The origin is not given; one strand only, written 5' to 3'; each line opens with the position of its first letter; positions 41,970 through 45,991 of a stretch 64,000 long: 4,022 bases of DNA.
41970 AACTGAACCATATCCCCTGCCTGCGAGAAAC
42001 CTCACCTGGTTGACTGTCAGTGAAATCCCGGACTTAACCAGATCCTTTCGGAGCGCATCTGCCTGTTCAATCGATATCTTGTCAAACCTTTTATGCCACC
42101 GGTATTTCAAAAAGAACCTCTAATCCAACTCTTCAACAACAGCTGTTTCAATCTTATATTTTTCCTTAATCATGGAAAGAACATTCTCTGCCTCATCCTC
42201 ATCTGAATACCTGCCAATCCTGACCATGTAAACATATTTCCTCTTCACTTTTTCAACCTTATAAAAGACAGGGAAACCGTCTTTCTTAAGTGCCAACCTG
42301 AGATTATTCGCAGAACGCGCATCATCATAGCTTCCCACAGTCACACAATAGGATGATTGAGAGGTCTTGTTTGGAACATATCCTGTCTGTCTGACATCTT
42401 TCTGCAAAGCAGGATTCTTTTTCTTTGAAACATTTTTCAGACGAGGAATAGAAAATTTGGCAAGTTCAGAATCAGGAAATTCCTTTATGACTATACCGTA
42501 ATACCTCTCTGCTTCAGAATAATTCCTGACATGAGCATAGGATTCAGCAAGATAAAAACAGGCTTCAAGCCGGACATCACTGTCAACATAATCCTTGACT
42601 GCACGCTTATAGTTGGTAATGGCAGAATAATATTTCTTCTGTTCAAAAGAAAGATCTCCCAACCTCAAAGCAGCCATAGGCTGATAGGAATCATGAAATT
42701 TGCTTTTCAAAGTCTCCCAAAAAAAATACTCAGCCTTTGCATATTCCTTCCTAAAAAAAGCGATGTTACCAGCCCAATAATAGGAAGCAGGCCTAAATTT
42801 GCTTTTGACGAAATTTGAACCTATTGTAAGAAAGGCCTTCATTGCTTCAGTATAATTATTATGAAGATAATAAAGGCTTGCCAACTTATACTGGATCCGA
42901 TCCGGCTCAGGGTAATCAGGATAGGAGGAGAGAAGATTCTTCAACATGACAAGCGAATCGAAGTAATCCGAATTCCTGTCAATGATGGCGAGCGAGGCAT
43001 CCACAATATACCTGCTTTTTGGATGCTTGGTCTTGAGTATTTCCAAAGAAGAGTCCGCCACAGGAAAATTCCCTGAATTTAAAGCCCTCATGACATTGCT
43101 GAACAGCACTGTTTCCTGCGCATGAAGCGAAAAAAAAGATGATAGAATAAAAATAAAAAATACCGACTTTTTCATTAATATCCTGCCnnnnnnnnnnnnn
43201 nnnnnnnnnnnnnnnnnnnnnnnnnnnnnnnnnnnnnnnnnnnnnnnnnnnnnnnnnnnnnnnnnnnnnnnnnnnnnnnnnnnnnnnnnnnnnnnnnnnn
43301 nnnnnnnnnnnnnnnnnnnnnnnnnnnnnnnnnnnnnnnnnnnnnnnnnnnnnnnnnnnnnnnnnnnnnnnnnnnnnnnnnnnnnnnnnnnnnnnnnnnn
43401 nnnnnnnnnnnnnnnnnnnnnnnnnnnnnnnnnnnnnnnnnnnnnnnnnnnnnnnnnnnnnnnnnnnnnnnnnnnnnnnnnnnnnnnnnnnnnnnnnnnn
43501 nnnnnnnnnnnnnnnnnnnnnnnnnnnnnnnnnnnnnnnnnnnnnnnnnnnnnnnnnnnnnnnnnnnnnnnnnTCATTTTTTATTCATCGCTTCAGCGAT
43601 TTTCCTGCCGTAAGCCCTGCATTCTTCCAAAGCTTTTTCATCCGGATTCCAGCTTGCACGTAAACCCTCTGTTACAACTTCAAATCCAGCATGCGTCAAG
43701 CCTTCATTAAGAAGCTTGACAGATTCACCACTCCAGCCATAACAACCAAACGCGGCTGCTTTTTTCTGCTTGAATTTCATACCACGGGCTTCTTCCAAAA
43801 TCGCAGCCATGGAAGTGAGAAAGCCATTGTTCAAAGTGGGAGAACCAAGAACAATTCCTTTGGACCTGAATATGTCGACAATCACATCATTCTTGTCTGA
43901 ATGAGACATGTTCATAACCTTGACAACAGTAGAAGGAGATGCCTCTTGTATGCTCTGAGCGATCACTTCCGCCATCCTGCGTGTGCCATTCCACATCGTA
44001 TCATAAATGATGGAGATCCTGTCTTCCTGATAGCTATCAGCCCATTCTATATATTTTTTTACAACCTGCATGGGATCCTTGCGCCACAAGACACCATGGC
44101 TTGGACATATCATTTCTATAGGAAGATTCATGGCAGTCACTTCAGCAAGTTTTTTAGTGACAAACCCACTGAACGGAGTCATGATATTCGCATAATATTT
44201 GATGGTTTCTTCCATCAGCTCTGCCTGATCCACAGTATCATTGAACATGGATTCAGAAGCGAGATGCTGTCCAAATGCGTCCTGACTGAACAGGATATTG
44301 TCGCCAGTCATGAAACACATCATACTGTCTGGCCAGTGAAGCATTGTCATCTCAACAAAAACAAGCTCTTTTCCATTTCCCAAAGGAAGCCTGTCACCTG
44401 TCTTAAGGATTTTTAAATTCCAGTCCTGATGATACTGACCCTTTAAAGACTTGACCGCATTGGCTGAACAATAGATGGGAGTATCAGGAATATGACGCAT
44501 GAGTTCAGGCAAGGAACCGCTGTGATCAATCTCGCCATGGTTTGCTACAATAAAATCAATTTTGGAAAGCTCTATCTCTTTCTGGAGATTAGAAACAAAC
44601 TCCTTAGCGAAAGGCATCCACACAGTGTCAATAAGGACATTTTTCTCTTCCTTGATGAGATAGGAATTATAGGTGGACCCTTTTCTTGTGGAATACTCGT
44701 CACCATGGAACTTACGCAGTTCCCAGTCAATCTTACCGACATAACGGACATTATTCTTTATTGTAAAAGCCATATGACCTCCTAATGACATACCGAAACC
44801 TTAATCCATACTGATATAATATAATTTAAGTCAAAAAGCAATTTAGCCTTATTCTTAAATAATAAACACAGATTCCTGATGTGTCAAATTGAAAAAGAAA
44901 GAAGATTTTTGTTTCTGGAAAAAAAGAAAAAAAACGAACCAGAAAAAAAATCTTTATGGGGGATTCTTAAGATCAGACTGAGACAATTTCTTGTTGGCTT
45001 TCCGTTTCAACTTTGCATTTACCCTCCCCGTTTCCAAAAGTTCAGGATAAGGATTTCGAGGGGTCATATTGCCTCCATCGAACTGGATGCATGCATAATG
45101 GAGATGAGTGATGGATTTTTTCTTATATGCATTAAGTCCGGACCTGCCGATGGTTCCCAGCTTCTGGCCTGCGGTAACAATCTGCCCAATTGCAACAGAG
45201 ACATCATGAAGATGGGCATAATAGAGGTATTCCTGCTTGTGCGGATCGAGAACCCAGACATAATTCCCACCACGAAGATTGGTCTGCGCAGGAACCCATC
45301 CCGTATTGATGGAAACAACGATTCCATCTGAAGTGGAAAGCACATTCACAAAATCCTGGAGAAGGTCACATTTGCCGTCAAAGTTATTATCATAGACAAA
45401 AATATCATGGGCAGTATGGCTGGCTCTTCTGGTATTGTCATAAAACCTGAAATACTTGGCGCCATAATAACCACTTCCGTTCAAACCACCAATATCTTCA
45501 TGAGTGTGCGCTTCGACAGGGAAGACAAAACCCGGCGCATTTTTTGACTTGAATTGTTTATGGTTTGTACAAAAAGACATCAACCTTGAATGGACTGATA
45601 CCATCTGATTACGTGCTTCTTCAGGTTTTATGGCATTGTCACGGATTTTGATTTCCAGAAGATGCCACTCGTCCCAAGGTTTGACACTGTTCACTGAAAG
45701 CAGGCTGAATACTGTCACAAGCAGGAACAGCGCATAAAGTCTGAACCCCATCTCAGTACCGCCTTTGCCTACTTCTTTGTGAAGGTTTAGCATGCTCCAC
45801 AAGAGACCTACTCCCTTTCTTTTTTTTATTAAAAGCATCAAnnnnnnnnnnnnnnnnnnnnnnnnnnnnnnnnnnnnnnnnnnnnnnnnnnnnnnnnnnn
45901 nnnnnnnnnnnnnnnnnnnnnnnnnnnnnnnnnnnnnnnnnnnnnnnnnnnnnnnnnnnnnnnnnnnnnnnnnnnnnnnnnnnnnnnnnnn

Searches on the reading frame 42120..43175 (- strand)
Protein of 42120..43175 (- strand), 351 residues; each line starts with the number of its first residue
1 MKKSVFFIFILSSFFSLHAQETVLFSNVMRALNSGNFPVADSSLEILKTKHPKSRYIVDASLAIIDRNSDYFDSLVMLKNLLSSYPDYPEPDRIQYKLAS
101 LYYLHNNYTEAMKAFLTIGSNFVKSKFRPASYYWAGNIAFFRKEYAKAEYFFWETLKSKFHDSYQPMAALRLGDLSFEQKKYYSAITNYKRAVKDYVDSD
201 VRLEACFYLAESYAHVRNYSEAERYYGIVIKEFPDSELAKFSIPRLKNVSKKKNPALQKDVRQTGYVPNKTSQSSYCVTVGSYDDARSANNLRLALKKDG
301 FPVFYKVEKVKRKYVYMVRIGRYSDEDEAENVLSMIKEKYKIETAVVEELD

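Call 26: search_protein_families(library=pfam, proteins=[window:42120-43175:-], max_evalue=0.00001)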
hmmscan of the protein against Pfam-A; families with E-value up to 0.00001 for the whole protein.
window:42120-43175:- (351 aa): 9 families
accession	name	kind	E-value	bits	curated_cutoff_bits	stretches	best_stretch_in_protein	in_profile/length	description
PF13174.12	TPR_6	-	7.8e-13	48.6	26.3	0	207-236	4-33/33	Tetratricopeptide repeat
PF05036.18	SPOR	-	2.7e-12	47.3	21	1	273-339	2-67/76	SPOR domain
PF07719.23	TPR_2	-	2.5e-11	43.2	27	0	204-235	2-33/34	Tetratricopeptide repeat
PF13432.12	TPR_16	-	3.2e-09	37.5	32.7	0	170-236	1-64/65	Tetratricopeptide repeat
PF00515.34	TPR_1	-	8.3e-08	32.2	27.8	0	204-235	2-33/34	Tetratricopeptide repeat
PF13525.12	YfiO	-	9.8e-08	32.4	25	1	20-217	4-192/203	Outer membrane lipoprotein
PF13428.12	TPR_14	-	1.6e-07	31.7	23.5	0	205-239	3-37/44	Tetratricopeptide repeat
PF14559.12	TPR_19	-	9.6e-07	29.5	25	0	177-238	2-61/68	Tetratricopeptide repeat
PF13424.12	TPR_12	-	2.7e-06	27.9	30.1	0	168-226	5-68/77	Tetratricopeptide repeat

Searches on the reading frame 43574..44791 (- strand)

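Call 26: search_protein_families(library=pfam, proteins=[window:43574-44791:-], max_evalue=0.00001)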
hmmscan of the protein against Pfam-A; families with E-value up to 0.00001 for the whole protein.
window:43574-44791:- (405 aa): 4 families
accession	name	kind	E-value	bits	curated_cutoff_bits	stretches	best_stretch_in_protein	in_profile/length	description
PF19583.5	ODP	-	5.5e-20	72.5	27.2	1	41-233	3-194/194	ODP family beta lactamase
PF00258.30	Flavodoxin_1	-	1.8e-16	61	25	1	261-393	1-141/143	Flavodoxin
PF00753.33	Lactamase_B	-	7.9e-13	49.2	22.7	1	41-199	6-162/196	Metallo-beta-lactamase superfamily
PF12706.13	Lactamase_B_2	-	3.3e-08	33.8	27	1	51-154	2-116/200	Beta-lactamase superfamily domain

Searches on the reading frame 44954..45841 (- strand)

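Call 26: search_protein_families(library=pfam, proteins=[window:44954-45841:-], max_evalue=0.00001)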
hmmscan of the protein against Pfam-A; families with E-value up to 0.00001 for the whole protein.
window:44954-45841:- (295 aa): 1 family
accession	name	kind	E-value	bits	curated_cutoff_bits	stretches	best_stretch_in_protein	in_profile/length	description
PF01551.29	Peptidase_M23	-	6.9e-12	45.8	28.7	1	174-253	15-89/96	Peptidase family M23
